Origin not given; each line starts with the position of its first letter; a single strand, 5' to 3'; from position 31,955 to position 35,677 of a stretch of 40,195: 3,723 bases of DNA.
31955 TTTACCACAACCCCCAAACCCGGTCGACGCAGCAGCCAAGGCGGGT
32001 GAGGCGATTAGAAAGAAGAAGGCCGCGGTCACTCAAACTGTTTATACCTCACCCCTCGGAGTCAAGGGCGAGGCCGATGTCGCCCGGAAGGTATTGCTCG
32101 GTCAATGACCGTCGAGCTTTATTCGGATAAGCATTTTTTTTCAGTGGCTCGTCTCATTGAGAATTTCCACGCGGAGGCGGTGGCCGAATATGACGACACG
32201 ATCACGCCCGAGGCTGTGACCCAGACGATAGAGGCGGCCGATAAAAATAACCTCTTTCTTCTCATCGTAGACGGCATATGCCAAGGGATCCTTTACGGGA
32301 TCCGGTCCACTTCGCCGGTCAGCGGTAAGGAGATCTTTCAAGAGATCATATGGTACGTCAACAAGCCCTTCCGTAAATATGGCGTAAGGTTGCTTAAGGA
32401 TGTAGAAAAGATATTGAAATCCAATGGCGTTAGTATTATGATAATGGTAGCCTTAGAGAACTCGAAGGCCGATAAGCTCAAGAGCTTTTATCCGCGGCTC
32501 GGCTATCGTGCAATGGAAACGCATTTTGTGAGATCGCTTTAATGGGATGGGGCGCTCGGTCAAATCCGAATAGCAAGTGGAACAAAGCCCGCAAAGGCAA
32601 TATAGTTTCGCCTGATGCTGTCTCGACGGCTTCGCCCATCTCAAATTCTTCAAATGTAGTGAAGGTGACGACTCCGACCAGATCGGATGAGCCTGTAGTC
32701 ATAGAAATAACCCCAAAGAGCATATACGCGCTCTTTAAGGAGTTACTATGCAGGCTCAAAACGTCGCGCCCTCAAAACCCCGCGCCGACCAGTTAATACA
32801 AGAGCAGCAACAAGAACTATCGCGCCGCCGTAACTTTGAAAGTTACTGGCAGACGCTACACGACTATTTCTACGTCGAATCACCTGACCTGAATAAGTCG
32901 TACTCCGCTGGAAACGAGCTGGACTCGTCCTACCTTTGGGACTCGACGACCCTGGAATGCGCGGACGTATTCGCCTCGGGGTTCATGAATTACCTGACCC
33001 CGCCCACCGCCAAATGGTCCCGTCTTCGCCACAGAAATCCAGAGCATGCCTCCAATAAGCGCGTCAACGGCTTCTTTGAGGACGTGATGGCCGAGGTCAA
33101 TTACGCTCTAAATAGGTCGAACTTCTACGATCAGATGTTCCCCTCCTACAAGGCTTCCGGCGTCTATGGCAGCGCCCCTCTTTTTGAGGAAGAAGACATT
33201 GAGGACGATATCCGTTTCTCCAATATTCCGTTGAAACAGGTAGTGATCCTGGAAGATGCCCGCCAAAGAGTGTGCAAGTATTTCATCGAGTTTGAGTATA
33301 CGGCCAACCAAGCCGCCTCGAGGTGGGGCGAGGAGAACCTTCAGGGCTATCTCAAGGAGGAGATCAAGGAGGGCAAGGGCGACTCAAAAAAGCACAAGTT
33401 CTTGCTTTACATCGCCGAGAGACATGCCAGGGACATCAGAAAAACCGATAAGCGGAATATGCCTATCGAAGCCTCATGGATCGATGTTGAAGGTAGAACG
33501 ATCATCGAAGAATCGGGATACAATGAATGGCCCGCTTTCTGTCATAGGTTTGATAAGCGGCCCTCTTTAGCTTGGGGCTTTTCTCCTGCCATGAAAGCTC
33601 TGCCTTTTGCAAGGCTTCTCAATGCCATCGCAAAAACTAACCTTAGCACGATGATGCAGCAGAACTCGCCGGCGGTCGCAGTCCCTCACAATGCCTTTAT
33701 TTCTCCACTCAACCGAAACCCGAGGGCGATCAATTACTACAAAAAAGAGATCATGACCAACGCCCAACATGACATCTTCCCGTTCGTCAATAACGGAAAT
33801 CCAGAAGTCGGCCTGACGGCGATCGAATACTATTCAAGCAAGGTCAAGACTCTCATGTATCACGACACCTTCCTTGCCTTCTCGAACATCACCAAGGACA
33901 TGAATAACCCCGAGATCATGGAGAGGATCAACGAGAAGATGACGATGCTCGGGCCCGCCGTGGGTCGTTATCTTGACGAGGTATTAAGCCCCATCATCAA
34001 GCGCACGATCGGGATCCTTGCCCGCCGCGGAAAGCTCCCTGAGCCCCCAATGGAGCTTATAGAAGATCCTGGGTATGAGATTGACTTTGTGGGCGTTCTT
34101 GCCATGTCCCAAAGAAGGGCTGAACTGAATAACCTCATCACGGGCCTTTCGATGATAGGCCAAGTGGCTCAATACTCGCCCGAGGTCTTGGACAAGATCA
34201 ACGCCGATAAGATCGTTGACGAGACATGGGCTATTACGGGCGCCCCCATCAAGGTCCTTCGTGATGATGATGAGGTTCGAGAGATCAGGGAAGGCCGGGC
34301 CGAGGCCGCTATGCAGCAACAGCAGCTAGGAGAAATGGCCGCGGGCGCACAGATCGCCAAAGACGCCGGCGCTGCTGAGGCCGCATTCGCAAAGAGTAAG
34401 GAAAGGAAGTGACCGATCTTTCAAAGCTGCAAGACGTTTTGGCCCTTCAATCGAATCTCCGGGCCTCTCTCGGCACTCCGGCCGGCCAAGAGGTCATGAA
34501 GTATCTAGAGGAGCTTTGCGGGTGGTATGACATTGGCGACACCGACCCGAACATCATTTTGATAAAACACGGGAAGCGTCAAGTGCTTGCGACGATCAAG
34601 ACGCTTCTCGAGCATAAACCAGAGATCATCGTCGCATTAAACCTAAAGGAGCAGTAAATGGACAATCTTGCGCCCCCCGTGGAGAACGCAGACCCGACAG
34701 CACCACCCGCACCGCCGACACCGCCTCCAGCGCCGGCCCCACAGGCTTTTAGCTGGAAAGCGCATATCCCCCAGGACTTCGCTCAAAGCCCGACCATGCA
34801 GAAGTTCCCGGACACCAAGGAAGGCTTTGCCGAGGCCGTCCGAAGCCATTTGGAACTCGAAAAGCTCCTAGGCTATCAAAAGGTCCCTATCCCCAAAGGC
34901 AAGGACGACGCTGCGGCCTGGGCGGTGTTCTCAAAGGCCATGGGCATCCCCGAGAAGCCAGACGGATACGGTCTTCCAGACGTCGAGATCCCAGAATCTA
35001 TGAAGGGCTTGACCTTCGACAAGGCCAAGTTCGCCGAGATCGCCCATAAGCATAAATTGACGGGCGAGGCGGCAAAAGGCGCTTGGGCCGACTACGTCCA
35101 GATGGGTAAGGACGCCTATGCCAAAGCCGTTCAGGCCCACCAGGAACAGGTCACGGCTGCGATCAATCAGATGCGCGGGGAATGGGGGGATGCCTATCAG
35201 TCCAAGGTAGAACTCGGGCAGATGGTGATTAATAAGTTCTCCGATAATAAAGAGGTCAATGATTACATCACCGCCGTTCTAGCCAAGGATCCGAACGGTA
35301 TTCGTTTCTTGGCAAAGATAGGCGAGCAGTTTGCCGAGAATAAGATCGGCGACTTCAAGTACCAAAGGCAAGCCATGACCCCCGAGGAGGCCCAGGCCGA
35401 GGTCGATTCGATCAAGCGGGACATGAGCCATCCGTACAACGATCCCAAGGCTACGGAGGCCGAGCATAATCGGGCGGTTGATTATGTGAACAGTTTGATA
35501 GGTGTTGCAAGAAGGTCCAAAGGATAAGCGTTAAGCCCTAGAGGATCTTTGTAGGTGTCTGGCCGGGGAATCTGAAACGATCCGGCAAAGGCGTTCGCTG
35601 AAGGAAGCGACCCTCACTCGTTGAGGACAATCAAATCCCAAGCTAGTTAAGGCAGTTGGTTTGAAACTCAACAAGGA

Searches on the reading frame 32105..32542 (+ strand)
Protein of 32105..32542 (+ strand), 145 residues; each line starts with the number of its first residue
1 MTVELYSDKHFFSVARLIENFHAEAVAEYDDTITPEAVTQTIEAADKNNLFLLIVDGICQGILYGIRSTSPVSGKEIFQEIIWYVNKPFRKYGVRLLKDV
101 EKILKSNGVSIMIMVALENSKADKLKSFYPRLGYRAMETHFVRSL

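Call 9: search_protein_families(library=phrogs, proteins=[window:32105-32542:+], max_evalue=0.001)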
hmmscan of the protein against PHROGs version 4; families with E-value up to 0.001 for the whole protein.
window:32105-32542:+ (145 aa): 1 family
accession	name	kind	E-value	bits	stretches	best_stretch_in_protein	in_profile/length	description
phrog_1249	-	other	1.3e-11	45.5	1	7-142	14-154/180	acetyltransferase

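Call 63: search_protein_families(library=pfam, proteins=[window:32105-32542:+], max_evalue=0.01)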
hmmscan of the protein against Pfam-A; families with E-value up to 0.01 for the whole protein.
window:32105-32542:+ (145 aa): 2 families
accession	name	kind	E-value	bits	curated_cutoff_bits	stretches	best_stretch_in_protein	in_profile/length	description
PF13673.13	Acetyltransf_10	-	0.00079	19.8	23.6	1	20-142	4-115/128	Acetyltransferase (GNAT) domain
PF08445.16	FR47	-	0.0061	17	22.1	0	92-139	38-83/86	FR47-like protein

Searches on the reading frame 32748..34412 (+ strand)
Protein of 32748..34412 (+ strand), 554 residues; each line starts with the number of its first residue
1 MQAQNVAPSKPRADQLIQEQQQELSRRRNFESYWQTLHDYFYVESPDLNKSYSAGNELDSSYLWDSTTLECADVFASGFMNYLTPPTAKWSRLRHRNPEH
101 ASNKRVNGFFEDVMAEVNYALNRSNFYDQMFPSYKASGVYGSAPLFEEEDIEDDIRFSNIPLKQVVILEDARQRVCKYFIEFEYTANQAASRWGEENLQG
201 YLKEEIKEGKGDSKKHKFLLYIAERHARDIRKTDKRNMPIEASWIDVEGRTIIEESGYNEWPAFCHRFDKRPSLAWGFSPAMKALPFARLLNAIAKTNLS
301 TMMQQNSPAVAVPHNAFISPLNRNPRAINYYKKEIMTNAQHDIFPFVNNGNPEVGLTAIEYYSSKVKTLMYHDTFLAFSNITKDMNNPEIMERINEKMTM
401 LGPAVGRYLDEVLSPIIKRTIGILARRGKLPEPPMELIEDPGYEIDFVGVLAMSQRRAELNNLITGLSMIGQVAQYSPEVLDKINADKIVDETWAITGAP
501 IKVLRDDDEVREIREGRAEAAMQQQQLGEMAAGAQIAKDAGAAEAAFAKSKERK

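Call 9: search_protein_families(library=phrogs, proteins=[window:32748-34412:+], max_evalue=0.001)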
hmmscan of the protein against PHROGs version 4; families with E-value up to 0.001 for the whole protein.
window:32748-34412:+ (554 aa): 4 families
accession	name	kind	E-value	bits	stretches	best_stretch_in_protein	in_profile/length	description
phrog_332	-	connector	2.9e-118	396.7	1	15-546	12-547/560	head-tail adaptor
phrog_21643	-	unknown function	1.8e-42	146.3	1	292-546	5-254/268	-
phrog_21528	-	unknown function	9.9e-30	104.7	1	13-223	3-214/224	-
phrog_449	-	connector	5.7e-15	55.8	2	394-543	372-514/520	head-tail adaptor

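Call 40: search_dna_similar(query=window:32748-34412:+, collection=phages, mode=protein, max_evalue=1e-10, max_rows=25)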
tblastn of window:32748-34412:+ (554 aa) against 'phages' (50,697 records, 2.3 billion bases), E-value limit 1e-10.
Records with a match: 203; places in all: 203; records where one place covers at least 80% of the query: 200.
Best place of each record, by identity: <60% 203.
By first word of the organism name: Vibrio 45; Pelagibacter 22; Pseudomonas 16; Escherichia 15; Xanthomonas 15; Caudoviricetes 12; Salmonella 12; Liberibacter 12; Acinetobacter 6; Bordetella 5; and 20 more.
By host as written in the record: - 56; Candidatus Pelagibacter ubique HTCC1062 14; Vibrio cholerae 2095 9; Vibrio cholerae 7; Xanthomonas albilineans CFBP2523 6; Pseudomonas aeruginosa PA14 5; Candidatus Pelagibacter sp. HTCC1062 4; Escherichia coli O157:H7 4; and 68 more.
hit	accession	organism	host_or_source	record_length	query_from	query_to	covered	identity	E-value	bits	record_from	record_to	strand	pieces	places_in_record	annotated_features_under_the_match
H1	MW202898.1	Caudoviricetes sp.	Manatee Spring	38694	9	527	94%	32.2%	4e-57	213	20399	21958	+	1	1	head to tail connecting protein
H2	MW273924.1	Pelagibacter phage HTVC100P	Candidatus Pelagibacter sp. HTCC7211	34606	13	508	90%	30.4%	2e-64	234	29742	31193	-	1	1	head-tail connector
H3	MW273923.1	Pelagibacter phage HTVC035P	Candidatus Pelagibacter sp. HTCC1062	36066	25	515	89%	29.3%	3e-57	213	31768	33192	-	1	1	head-tail connector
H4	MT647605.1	Pelagibacter phage Lederberg EXVC029P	Candidatus Pelagibacter ubique HTCC1062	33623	25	510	88%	29.2%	8e-58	214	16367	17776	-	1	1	putative head-tail connector protein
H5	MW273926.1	Pelagibacter phage HTVC204P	Candidatus Pelagibacter sp. FZCC0015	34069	25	510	88%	29.1%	1e-59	219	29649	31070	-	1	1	head-tail connector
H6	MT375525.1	Pelagibacter phage Greip EXVC021P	Candidatus Pelagibacter ubique HTCC1062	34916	25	510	88%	28.9%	1e-59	220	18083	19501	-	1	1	head-tail connector protein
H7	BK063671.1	Caudoviricetes sp. vir555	Methanomicrobiales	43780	25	513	88%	28.7%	6e-48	185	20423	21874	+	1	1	head-tail adaptor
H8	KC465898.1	Pelagibacter phage HTVC010P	Candidatus Pelagibacter ubique HTCC1062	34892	25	510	88%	28.8%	7e-58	214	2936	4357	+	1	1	head-tail connector protein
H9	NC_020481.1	Pelagibacter phage HTVC010P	Candidatus Pelagibacter ubique HTCC1062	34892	25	510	88%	28.8%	7e-58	214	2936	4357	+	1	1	head-tail adaptor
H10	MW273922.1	Pelagibacter phage HTVC034P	Candidatus Pelagibacter sp. HTCC1062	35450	25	510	88%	28.8%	6e-59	218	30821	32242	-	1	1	head-tail connector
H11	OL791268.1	Phage zth2-2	-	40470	8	527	94%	26.9%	1e-46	181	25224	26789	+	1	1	record has no annotation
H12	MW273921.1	Pelagibacter phage HTVC028P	Candidatus Pelagibacter sp. HTCC1062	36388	24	518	89%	28.2%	4e-60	221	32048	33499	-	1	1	head-tail connector protein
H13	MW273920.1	Pelagibacter phage HTVC024P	Candidatus Pelagibacter sp. HTCC1062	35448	25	510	88%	28.6%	5e-60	221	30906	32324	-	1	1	head-tail connector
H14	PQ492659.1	Limnohabitans phage DC33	Limnohabitans sp. DCL3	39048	8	520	93%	27.0%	9e-41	164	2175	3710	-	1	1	hypothetical protein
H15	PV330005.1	Bordetella phage vB_BbrP_003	Bordetella bronchiseptica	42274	5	517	93%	26.3%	1e-35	148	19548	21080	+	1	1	collar head-to-tail connector protein | hypothetical protein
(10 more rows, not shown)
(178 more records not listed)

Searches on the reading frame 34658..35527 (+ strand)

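Call 9: search_protein_families(library=phrogs, proteins=[window:34658-35527:+], max_evalue=0.001)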
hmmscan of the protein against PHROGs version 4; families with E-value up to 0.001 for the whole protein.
window:34658-35527:+ (289 aa): 2 families
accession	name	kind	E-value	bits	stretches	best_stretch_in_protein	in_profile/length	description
phrog_3742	-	unknown function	1.6e-31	111.3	1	12-281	20-282/287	-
phrog_458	-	other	1e-06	29.9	1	11-235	18-228/246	protease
